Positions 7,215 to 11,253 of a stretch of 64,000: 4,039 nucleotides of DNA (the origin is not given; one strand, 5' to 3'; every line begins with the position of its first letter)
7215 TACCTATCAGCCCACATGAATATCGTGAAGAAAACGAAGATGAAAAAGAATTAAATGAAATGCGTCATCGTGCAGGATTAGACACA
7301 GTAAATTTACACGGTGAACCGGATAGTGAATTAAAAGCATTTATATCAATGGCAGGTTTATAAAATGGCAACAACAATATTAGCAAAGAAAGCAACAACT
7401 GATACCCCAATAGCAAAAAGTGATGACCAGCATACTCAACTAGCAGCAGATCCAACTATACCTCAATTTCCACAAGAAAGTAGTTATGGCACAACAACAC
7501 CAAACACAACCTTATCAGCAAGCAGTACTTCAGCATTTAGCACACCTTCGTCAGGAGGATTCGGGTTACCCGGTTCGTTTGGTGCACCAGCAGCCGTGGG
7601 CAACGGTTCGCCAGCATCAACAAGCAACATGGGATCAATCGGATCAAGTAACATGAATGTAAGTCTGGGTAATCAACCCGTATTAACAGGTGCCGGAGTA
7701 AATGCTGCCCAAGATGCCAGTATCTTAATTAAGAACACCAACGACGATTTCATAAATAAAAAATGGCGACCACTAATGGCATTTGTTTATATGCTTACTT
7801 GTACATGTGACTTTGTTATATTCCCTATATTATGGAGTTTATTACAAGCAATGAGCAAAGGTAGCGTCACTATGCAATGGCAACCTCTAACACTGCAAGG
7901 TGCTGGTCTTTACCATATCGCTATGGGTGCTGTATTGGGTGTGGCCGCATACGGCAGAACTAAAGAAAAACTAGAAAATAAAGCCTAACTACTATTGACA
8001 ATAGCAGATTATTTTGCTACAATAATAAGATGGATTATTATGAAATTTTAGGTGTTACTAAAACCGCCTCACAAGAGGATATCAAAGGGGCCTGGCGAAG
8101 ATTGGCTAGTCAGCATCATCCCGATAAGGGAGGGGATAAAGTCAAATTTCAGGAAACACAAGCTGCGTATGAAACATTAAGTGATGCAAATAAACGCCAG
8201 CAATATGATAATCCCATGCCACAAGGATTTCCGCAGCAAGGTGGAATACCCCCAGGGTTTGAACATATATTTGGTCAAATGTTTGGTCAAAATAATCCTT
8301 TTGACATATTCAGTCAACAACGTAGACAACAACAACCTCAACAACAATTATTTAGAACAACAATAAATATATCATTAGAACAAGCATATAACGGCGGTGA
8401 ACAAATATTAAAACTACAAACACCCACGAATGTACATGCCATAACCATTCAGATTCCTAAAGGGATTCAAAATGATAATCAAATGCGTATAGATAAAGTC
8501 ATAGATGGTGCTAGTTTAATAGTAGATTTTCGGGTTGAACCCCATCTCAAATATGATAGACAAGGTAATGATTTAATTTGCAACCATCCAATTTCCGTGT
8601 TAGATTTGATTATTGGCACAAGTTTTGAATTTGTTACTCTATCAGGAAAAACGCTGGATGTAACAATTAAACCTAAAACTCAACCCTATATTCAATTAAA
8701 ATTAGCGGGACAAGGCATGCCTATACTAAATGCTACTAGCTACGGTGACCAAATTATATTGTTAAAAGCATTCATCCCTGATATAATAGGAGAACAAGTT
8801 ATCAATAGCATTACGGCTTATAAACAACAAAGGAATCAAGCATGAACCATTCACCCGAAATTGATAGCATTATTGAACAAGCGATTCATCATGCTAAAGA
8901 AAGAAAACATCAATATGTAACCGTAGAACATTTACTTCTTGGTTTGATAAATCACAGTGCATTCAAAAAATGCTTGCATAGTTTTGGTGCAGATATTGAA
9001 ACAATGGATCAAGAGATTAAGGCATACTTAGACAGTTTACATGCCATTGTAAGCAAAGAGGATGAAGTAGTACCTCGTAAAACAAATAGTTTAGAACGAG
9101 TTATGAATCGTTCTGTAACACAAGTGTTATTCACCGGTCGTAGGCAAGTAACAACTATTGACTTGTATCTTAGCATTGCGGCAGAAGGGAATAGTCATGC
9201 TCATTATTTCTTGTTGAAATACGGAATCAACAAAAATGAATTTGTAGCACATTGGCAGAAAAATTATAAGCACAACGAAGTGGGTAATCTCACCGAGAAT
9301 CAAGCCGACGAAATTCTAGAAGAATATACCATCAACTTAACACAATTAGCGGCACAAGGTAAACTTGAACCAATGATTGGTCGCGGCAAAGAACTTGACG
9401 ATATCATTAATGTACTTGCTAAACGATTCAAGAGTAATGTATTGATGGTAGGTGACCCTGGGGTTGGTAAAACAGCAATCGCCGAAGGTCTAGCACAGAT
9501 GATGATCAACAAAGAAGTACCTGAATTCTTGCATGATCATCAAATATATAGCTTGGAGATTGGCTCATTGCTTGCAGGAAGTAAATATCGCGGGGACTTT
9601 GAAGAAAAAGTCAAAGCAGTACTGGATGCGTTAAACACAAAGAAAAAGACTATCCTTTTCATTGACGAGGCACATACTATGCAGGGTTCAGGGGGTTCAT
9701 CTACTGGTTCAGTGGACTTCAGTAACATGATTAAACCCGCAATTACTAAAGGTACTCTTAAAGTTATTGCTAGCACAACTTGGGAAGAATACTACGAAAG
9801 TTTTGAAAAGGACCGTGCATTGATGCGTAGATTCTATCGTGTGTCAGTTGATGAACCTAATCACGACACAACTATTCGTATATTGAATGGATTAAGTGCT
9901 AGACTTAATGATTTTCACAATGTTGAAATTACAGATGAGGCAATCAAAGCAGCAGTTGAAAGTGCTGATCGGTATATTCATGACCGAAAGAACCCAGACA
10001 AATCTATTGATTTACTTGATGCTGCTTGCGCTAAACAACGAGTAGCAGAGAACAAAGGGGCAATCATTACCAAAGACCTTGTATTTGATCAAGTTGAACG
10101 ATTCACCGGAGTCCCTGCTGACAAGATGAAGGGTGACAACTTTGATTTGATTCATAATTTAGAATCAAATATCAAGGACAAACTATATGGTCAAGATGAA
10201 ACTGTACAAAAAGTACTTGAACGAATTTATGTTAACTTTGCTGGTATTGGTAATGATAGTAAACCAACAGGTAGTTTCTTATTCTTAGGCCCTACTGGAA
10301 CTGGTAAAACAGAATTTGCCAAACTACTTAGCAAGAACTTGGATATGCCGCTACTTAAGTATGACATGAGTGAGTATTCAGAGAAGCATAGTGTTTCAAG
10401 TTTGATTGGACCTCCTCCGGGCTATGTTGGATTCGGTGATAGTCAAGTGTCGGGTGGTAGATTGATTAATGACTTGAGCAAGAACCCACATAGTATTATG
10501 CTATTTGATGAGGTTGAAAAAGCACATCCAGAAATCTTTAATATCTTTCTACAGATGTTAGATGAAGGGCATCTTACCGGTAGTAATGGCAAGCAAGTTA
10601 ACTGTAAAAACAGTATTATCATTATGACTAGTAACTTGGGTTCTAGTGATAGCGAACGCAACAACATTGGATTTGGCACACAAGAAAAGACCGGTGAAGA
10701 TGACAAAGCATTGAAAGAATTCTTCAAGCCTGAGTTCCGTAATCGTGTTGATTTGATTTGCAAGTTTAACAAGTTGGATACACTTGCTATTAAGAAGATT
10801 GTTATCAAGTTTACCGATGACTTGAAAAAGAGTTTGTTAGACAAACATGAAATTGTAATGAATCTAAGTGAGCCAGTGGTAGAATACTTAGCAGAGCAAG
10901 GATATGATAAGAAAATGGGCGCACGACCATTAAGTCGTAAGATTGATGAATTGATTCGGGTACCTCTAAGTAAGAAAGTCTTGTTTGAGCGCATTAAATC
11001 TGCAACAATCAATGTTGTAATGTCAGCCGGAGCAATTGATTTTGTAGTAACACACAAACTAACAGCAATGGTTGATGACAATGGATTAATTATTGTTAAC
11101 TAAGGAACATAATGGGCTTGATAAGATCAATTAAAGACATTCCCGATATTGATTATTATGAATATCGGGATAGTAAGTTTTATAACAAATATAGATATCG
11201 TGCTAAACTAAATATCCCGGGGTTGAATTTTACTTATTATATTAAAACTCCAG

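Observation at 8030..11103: Phage-encoded proteostasis toolkit: DnaJ + ClpA-like, GroES-like, ClpX, ClpS and IbpA, with no ClpP in the window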

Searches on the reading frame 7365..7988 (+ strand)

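Call 4: search_protein_families(library=pfam, proteins=[window:7365-7988:+], max_evalue=0.01)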
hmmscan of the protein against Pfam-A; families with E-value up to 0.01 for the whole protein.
window:7365-7988:+ (207 aa): 1 family
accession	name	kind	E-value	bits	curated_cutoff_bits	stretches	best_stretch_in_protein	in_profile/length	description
PF11351.13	GTA_holin_3TM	-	7.9e-06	26.8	24.8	1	124-198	60-122/123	Holin of 3TMs, for gene-transfer release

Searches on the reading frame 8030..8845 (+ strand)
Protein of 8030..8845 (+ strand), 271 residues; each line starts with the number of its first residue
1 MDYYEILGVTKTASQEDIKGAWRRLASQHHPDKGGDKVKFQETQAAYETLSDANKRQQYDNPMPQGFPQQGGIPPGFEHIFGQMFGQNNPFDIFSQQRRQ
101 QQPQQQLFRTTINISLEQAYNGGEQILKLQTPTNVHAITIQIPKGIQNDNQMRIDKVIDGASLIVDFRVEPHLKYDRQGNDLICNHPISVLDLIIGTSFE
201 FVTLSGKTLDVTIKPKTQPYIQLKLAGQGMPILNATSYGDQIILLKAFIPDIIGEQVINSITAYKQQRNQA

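Call 4: search_protein_families(library=pfam, proteins=[window:8030-8845:+], max_evalue=0.01)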
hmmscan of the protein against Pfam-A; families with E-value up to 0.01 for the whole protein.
window:8030-8845:+ (271 aa): 2 families
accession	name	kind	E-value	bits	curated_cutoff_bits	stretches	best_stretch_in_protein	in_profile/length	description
PF01556.23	DnaJ_C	-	2.6e-26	92.9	26.6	1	109-250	2-152/152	DnaJ C terminal domain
PF00226.36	DnaJ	-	1.9e-21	76.4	27.8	1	2-60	1-63/63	DnaJ domain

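Call 33: search_protein_families(library=phrogs, proteins=[window:8030-8845:+], max_evalue=0.001)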
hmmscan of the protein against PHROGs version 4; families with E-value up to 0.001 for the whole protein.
window:8030-8845:+ (271 aa): 7 families
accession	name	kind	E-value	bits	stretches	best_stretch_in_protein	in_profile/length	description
phrog_14336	-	unknown function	2.3e-45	156.5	2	1-133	4-144/363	-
phrog_13942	-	unknown function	9.6e-10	39.2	1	5-54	19-68/336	-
phrog_9210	-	unknown function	6.6e-09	36.7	1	4-54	152-203/204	-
phrog_2778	-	unknown function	1.4e-08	35.8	1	2-61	36-97/239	-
phrog_31004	-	unknown function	3.9e-06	28.2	1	1-53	1-57/156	-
phrog_11153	-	unknown function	4.2e-05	24.3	1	3-61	7-68/337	-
phrog_15863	-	unknown function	8.4e-05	23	1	14-56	155-199/312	-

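Call 72: search_protein_families(library=ncbifam, proteins=[window:8030-8845:+], max_evalue=0.00001)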
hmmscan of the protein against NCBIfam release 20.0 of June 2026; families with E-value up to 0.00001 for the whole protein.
window:8030-8845:+ (271 aa): 13 families
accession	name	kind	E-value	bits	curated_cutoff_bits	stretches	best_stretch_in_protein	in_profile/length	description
TIGR02349.1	DnaJ_bact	equivalog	1.2e-48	166.3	377.2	2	2-133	1-144/354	molecular chaperone DnaJ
NF008035.0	PRK10767.1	subfamily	2.3e-43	148.6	338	2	2-133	5-142/374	molecular chaperone DnaJ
NF010885.0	PRK14292.1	equivalog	3.5e-37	128.3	585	2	1-127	2-134/371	chaperone protein DnaJ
NF010871.0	PRK14278.1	equivalog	4.7e-35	121.1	502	2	2-131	4-138/378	molecular chaperone DnaJ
NF010892.0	PRK14299.1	equivalog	5.5e-35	121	392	1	2-251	5-270/291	chaperone protein DnaJ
NF010874.0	PRK14281.1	equivalog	2.3e-31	109.3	619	2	2-61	4-67/397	chaperone protein DnaJ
NF010894.0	PRK14301.1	equivalog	4.9e-31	108.1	548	2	2-130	5-142/373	chaperone protein DnaJ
NF010872.0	PRK14279.1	equivalog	4e-24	85.5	556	2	2-61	10-73/394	molecular chaperone DnaJ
NF037946.1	terminal_TopJ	equivalog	2.5e-20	72.6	300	1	2-102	6-108/810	terminal organelle assembly protein TopJ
NF007618.0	PRK10266.1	equivalog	1.8e-19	70.3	403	1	2-256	5-282/306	curved DNA-binding protein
TIGR03835.1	termin_org_DnaJ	equivalog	1.1e-14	53.9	512.25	1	2-100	3-103/871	terminal organelle assembly protein TopJ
NF050028.1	CldAdptActJ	equivalog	1.6e-08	34.9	150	1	2-59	3-69/93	cold adaptation protein ActJcold adaptation protein ActJ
NF006948.0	PRK09430.1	equivalog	4.1e-08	33.2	162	1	3-33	202-232/267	co-chaperone DjlA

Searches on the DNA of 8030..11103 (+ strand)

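Call 5: search_dna_similar(query=window:8030-11103:+, collection=phages, mode=near, max_rows=20)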
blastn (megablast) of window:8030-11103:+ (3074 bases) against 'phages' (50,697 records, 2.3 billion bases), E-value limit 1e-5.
No match.
